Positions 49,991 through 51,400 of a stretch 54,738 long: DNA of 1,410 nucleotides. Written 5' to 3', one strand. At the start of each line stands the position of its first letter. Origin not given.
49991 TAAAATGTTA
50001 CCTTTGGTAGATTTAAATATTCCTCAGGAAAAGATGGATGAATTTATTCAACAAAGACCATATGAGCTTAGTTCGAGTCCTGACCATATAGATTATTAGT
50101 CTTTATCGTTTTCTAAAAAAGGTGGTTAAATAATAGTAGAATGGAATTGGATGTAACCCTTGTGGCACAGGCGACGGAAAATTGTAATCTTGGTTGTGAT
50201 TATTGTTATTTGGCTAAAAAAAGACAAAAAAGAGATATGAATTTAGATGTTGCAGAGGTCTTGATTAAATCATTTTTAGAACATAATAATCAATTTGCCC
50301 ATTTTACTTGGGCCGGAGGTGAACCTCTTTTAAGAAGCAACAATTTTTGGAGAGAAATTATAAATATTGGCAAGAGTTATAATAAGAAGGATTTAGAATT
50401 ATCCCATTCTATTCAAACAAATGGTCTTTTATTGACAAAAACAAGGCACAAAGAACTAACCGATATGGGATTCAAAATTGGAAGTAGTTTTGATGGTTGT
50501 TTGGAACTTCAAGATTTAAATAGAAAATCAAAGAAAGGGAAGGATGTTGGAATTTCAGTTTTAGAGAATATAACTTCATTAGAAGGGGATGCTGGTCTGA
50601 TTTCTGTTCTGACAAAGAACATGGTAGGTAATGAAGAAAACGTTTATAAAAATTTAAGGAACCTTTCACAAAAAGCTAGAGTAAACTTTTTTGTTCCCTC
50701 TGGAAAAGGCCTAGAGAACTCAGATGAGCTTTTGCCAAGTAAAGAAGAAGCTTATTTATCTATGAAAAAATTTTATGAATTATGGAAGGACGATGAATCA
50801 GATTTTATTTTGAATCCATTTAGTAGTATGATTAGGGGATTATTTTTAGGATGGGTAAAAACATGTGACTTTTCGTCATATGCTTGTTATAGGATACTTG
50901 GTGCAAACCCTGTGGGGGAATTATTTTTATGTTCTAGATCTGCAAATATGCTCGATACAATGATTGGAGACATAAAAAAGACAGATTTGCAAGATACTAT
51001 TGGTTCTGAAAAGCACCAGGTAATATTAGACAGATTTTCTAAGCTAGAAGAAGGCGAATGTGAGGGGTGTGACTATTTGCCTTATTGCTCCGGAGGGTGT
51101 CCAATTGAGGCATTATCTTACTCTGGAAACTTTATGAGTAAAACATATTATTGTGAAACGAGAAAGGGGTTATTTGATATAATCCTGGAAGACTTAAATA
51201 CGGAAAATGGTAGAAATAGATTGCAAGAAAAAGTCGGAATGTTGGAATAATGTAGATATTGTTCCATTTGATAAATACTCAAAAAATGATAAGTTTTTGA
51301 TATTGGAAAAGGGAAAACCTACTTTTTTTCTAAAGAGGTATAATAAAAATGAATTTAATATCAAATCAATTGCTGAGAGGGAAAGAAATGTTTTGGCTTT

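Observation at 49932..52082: Candidate archaeal RiPP system: short peptide + radical SAM/SPASM + kinase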

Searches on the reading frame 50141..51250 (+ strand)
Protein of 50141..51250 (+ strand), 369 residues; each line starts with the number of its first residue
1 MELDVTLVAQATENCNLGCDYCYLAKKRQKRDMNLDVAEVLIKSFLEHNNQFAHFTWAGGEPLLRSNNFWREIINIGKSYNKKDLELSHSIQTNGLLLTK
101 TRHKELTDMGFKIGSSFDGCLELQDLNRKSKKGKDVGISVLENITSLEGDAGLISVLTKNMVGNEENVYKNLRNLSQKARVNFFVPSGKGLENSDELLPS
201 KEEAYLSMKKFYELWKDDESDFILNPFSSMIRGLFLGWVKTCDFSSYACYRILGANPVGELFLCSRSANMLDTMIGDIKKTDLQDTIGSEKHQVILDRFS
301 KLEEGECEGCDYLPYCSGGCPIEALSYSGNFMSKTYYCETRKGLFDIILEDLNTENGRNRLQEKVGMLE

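Call 3: search_protein_families(library=pfam, proteins=[window:50141-51250:+], max_evalue=0.01)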
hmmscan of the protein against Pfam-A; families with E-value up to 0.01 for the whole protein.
window:50141-51250:+ (369 aa): 2 families
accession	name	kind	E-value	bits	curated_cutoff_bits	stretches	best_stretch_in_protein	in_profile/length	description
PF04055.27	Radical_SAM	-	4.8e-11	43.6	29.5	1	12-122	4-114/166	Radical SAM superfamily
PF13353.11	Fer4_12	-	3.5e-05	24.6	22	1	13-131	13-126/137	4Fe-4S single cluster domain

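Call 4: search_protein_families(library=ncbifam, proteins=[window:50141-51250:+], max_evalue=0.01)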
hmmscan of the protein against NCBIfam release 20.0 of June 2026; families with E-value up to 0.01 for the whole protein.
window:50141-51250:+ (369 aa): 73 families (the best 25 are shown)
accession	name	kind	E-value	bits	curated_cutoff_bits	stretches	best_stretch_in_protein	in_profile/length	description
NF041298.1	rSAM_mat_DynA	equivalog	2.3e-47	161.7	450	1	8-353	4-354/356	dynobactin maturation radical SAM/SPASM protein DynA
TIGR03942.1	sulfatase_rSAM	equivalog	2.2e-43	148.8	349.45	1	8-353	4-358/363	anaerobic sulfatase maturase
TIGR04261.1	rSAM_GlyRichRpt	subfamily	2.2e-35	122.4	310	1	10-353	2-362/363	cyclophane-forming radical SAM/SPASM peptide maturase GrrM/OscB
NF010321.0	PRK13758.1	equivalog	9.9e-33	113.8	441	1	7-350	7-360/370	anaerobic sulfatase-maturase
TIGR04083.1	rSAM_pep_methan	hypoth_equivalog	1e-31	110.2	300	1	12-357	7-348/376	TIGR04083 family peptide-modifying radical SAM enzyme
NF047865.1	rSAM_PapB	equivalog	1.1e-28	100.5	340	1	8-331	6-327/330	PapB family radical SAM/SPASM ranthipeptide maturase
NF041718.1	rSAM_phane_AMC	equivalog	1.1e-27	97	425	1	6-195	7-197/362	cyclophane-forming radical SAM peptide maturase AmcB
NF041707.1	rSAM_YhhB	equivalog_domain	6.7e-27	94.4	445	1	10-354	7-367/369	cyclophane-forming radical SAM/SPASM peptide maturase YhhB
TIGR03978.1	rSAM_paired_1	equivalog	1.3e-24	86.8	370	2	11-153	89-233/466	His-Xaa-Ser system radical SAM maturase HxsB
TIGR04163.1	rSAM_cobopep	equivalog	3.2e-23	82.2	375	1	10-342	69-409/428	peptide-modifying radical SAM enzyme CbpB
TIGR04280.1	geopep_mat_rSAM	hypoth_equivalog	7.7e-22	77.8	400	2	7-147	86-230/428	geopeptide radical SAM maturase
NF038005.1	rSAM_mat_DarE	equivalog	1.5e-21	76.7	650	1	6-326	75-406/432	darobactin maturation radical SAM/SPASM protein DarE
TIGR03906.1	quino_hemo_SAM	equivalog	1.5e-21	76.6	453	1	6-350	95-445/467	quinohemoprotein amine dehydrogenase maturation protein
NF010308.0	PRK13745.1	equivalog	2.3e-21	76.2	484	1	11-148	20-163/412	anaerobic sulfatase-maturation protein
TIGR04463.1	rSAM_vs_C_rich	equivalog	1.2e-20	73.7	525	2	5-175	82-256/438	TIGR04463 family radical SAM/SPASM RiPP maturase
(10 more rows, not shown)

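Call 5: find_homologous_proteins(query=window:50141-51250:+)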
Query window:50141-51250:+ (369 aa): 79 proteins with E <= 0.001 among 1332 candidates.
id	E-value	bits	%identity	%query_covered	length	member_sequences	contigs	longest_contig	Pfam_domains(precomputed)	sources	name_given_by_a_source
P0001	3.3e-217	739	86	100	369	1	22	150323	PF04055.28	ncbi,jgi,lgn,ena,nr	ncbi:radical SAM protein [Candidatus Woesearchaeota archaeon]|jgi:uncharacterized protein|nr:radical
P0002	1.1e-191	655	76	99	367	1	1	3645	PF13186.12,PF04055.28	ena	-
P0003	7.0e-150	517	60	99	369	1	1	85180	PF13186.12,PF04055.28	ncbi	-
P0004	4.1e-137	475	59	93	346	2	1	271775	PF13186.12,PF04055.28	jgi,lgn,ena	-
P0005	3.3e-130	453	53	99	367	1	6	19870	PF04055.28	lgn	-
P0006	1.8e-124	434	51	96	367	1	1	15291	PF13186.12,PF04055.28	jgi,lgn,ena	-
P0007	2.3e-124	433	53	99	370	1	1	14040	PF13186.12,PF04055.28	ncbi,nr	ncbi:Coenzyme PQQ synthesis protein E [uncultured archaeon]|nr:Coenzyme PQQ synthesis protein E [unc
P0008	2.6e-117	410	51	92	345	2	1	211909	PF04055.28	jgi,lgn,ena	-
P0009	1.7e-110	388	50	91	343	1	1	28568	PF04055.28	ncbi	-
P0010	8.2e-109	382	47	99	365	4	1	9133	PF04055.28,PF13353.12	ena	-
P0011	1.1e-107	379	49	99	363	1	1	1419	PF04055.28,PF13353.12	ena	-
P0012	4.3e-105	370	51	92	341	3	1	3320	PF04055.28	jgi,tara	jgi:uncharacterized protein|tara:strand:+ start:358 stop:1383 length:1026 start_codon:yes stop_codon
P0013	3.3e-103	364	47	99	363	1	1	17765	PF04055.28,PF13353.12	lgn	-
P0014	5.3e-100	353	45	99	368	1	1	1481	PF04055.28,PF13353.12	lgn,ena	-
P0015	6.7e-99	350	45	98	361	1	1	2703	PF04055.28,PF13353.12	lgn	-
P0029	8.8e-25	106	26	92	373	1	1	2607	PF13186.12,PF04055.28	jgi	jgi:uncharacterized protein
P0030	1.4e-24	105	25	99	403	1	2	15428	PF13186.12,PF04055.28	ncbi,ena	-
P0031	1.6e-23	102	27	96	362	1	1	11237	PF13186.12,PF04055.28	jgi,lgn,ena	-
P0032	2.6e-23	101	29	92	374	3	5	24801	PF13186.12,PF04055.28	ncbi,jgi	jgi:uncharacterized protein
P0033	5.0e-21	93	27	94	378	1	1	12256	PF04055.28,PF13353.12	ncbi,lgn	ncbi:MAG: radical SAM protein [Candidatus Hodarchaeota archaeon]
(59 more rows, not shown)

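Call 8: find_related_loci(query=A1, collection=genome_contigs, flank=6000)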
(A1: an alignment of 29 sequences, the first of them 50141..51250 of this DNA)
Query A1 (369 aa) in genome_contigs; peptide patterns used: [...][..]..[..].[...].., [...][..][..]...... (x = any residue, [..] = any of these).
299 stretches matched a pattern; 268 encode a relative of the query (tblastn E <= 1e-3); the best 80 are kept; 80 distinct loci.
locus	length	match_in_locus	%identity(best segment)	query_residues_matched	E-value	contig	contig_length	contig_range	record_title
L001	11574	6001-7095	53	1-365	4e-129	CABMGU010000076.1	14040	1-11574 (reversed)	uncultured archaeon isolate LFW-252_3 genome assembly, contig: LFW2523_78, whole genome shotgun sequence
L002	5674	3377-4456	44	2-368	7e-96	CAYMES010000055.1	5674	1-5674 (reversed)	MAG TPA_asm: Candidatus Woesearchaeota archaeon isolate SRP141376_co2_243 genome assembly, contig: NODE_23603_length_567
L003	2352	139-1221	44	2-369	6e-100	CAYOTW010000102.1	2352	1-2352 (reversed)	MAG TPA_asm: Candidatus Woesearchaeota archaeon isolate SRP332253_co1_15 genome assembly, contig: NODE_67654_length_2352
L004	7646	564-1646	44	2-369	3e-95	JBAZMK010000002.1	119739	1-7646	MAG: Candidatus Pacearchaeota archaeon isolate SO_2017_LW4_40 scaffold_483_c1_LW137-91_2017, whole genome shotgun sequen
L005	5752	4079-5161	43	1-365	6e-94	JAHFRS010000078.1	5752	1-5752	MAG: archaeon isolate nzgw58 NODE_10983_length_5753_cov_2.514027, whole genome shotgun sequence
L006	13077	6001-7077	43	2-368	1e-89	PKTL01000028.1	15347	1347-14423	MAG: Candidatus Woesearchaeota archaeon isolate BM511 sc_2290, whole genome shotgun sequence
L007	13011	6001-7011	29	5-350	1e-32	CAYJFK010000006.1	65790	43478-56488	MAG TPA_asm: uncultured Oscillospiraceae bacterium isolate ERP123703_co2_6 genome assembly, contig: NODE_161_length_6579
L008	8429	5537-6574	25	7-345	2e-31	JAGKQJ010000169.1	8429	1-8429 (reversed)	Bacillaceae bacterium Marseille-Q3522 NODE_169_length_8429_cov_5.50096, whole genome shotgun sequence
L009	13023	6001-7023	26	11-345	5e-30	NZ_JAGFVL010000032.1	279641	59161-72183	Gracilibacillus suaedae strain LD4P30 452, whole genome shotgun sequence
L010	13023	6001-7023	26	11-345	6e-30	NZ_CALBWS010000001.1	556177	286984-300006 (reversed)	Neobacillus rhizosphaerae strain CIP 111895, whole genome shotgun sequence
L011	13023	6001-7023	26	11-345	2e-29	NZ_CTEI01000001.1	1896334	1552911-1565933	Paraliobacillus sp. PM-2, whole genome shotgun sequence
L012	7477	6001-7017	27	6-321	3e-29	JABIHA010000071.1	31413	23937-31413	MAG: Bacteriovoracaceae bacterium isolate SI053_bin57 k141_71173, whole genome shotgun sequence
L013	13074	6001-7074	24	7-355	2e-29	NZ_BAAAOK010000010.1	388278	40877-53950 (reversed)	Actinomadura alba strain JCM 14906 sequence10, whole genome shotgun sequence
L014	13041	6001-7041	26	6-345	3e-29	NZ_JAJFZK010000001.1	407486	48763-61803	Bacillus sp. REN16 scaffold1, whole genome shotgun sequence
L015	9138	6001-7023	26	11-345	5e-29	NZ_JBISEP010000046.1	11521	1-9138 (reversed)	Paraliobacillus sp. JSM ZJ581 NODE_46_length_11521_cov_201.613160, whole genome shotgun sequence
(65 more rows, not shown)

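Call 9: find_related_loci(query=A1, collection=metagenome_contigs, flank=6000)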
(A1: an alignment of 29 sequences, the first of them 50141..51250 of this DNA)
Query A1 (369 aa) in metagenome_contigs; peptide patterns used: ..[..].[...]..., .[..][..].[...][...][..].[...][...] (x = any residue, [..] = any of these).
125 stretches matched a pattern; 19 encode a relative of the query (tblastn E <= 1e-3); 19 distinct loci.
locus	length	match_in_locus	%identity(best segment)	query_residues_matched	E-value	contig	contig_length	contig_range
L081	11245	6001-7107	86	1-369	0e+0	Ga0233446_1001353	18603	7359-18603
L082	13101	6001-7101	59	1-367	5e-153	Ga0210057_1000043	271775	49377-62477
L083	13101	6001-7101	51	1-368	9e-132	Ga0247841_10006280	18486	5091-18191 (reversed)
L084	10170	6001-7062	51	1-355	7e-129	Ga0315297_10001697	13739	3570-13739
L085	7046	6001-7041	52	1-348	4e-128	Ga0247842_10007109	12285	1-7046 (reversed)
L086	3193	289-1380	52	1-368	1e-124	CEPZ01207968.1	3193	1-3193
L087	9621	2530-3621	47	1-367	1e-115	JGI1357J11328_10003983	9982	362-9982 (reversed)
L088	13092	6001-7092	47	1-367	2e-115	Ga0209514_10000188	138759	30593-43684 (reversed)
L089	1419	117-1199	49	2-368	6e-124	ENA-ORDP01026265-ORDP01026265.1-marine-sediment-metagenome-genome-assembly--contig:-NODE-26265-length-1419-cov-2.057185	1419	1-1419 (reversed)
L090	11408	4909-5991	46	2-368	7e-110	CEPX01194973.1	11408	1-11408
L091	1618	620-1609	49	2-338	2e-112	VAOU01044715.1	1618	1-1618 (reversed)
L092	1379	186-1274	45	1-365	6e-113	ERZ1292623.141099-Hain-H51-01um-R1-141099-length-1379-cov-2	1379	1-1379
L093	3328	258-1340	44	2-369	2e-98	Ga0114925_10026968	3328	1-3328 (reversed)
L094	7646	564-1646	44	2-369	5e-96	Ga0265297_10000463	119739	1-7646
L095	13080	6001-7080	43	2-368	4e-95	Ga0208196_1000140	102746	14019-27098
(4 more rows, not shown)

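Call 20: search_protein_families(library=pfam, proteins=[L095:7899-9026:+, L090:6814-7530:+, L082:7945-8685:+, L082:3017-3829:-], max_evalue=1)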
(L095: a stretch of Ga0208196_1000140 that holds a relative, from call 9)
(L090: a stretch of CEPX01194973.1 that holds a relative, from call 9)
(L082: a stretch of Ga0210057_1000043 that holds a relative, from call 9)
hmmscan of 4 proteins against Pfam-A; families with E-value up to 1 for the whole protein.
L095:7899-9026:+ (375 aa): 1 family
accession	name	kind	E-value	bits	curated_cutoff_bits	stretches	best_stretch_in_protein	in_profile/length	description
PF05046.19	Img2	-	0.01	16.5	34.4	1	94-128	26-60/84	Mitochondrial large subunit ribosomal protein (Img2)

L090:6814-7530:+ (238 aa): 0 families

L082:7945-8685:+ (246 aa): 1 family
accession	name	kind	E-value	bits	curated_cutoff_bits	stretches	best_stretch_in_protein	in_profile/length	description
PF01731.26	Arylesterase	-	0.04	14.6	21.3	1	160-208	15-63/86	Arylesterase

L082:3017-3829:- (270 aa): 0 families

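Call 21: search_protein_families(library=ncbifam, proteins=[L095:7899-9026:+, L090:6814-7530:+, L082:7945-8685:+, L082:3017-3829:-], max_evalue=1)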
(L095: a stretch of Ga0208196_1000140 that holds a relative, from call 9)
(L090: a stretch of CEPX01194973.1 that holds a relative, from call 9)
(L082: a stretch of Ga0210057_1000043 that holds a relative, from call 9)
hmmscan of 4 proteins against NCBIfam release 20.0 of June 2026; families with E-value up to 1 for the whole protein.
L095:7899-9026:+ (375 aa): 0 families

L090:6814-7530:+ (238 aa): 0 families

L082:7945-8685:+ (246 aa): 1 family
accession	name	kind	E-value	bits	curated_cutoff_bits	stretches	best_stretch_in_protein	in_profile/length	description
TIGR02652.1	TIGR02652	hypoth_equivalog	0.16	12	99.55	1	50-100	32-79/162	TIGR02652 family protein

L082:3017-3829:- (270 aa): 0 families

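Call 27: search_solved_structures(query=A1, max_evalue=0.001)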
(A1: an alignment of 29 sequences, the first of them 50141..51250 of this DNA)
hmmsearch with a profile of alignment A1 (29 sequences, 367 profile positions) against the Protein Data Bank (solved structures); distinct sequences matched with E-value up to 0.001: 15.
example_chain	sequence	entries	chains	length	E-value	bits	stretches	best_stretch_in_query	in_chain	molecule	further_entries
4k37_A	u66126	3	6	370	4.7e-49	170.4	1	10-344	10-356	Anaerobic sulfatase-maturating enzyme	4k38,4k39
4k36_A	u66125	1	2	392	6.8e-49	169.9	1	10-344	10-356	Anaerobic sulfatase-maturating enzyme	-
5wgg_A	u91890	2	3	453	8.1e-20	74.3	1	8-340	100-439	Radical SAM domain protein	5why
9gm3_A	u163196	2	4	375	1.7e-17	66.6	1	8-338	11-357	ChlB radical SAM domain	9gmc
8vpo_A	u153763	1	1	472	5e-10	42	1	11-163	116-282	Radical SAM core domain-containing protein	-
6efn_A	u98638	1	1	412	4.4e-07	32.3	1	5-157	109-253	Sporulation killing factor maturation protein SkfB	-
2fb2_A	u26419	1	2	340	1.4e-05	27.4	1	10-263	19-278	Molybdenum cofactor biosynthesis protein A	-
4m7s_A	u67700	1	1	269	2.6e-05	26.5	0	9-110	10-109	BtrN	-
4m7t_A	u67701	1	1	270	2.6e-05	26.5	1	9-110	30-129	BtrN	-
9dfu_A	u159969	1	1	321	2.6e-05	26.5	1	5-163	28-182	Radical SAM core domain-containing protein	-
1tv7_A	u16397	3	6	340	4e-05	25.9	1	10-213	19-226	Molybdenum cofactor biosynthesis protein A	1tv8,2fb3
7tol_A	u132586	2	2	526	5.7e-05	25.4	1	10-153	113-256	glycerol dibiphytanyl glycerol tetraether - macrocyclic archaeol synthase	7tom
9dfn_A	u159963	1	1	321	6.6e-05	25.2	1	10-163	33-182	Radical SAM core domain-containing protein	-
7n7h_A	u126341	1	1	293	0.00012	24.3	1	4-169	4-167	VIPERIN-LIKE ENZYME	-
8wm2_A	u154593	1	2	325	0.00091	21.4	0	10-66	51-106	Fe-S radical SAM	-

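Call 29: search_solved_structures(query=window:50141-51250:+, max_evalue=0.001, show_alignments=3)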
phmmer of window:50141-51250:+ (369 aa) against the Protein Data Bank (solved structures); distinct sequences matched with E-value up to 0.001: 4.
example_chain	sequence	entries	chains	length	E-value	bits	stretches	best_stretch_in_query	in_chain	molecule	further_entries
4k37_A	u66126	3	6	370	3.9e-26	95.4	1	7-349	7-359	Anaerobic sulfatase-maturating enzyme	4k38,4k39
4k36_A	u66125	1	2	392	4.5e-26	95.2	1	7-349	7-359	Anaerobic sulfatase-maturating enzyme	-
9gm3_A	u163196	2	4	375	4.1e-12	49.2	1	10-341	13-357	ChlB radical SAM domain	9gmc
5wgg_A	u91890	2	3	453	1.3e-06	31.2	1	10-330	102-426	Radical SAM domain protein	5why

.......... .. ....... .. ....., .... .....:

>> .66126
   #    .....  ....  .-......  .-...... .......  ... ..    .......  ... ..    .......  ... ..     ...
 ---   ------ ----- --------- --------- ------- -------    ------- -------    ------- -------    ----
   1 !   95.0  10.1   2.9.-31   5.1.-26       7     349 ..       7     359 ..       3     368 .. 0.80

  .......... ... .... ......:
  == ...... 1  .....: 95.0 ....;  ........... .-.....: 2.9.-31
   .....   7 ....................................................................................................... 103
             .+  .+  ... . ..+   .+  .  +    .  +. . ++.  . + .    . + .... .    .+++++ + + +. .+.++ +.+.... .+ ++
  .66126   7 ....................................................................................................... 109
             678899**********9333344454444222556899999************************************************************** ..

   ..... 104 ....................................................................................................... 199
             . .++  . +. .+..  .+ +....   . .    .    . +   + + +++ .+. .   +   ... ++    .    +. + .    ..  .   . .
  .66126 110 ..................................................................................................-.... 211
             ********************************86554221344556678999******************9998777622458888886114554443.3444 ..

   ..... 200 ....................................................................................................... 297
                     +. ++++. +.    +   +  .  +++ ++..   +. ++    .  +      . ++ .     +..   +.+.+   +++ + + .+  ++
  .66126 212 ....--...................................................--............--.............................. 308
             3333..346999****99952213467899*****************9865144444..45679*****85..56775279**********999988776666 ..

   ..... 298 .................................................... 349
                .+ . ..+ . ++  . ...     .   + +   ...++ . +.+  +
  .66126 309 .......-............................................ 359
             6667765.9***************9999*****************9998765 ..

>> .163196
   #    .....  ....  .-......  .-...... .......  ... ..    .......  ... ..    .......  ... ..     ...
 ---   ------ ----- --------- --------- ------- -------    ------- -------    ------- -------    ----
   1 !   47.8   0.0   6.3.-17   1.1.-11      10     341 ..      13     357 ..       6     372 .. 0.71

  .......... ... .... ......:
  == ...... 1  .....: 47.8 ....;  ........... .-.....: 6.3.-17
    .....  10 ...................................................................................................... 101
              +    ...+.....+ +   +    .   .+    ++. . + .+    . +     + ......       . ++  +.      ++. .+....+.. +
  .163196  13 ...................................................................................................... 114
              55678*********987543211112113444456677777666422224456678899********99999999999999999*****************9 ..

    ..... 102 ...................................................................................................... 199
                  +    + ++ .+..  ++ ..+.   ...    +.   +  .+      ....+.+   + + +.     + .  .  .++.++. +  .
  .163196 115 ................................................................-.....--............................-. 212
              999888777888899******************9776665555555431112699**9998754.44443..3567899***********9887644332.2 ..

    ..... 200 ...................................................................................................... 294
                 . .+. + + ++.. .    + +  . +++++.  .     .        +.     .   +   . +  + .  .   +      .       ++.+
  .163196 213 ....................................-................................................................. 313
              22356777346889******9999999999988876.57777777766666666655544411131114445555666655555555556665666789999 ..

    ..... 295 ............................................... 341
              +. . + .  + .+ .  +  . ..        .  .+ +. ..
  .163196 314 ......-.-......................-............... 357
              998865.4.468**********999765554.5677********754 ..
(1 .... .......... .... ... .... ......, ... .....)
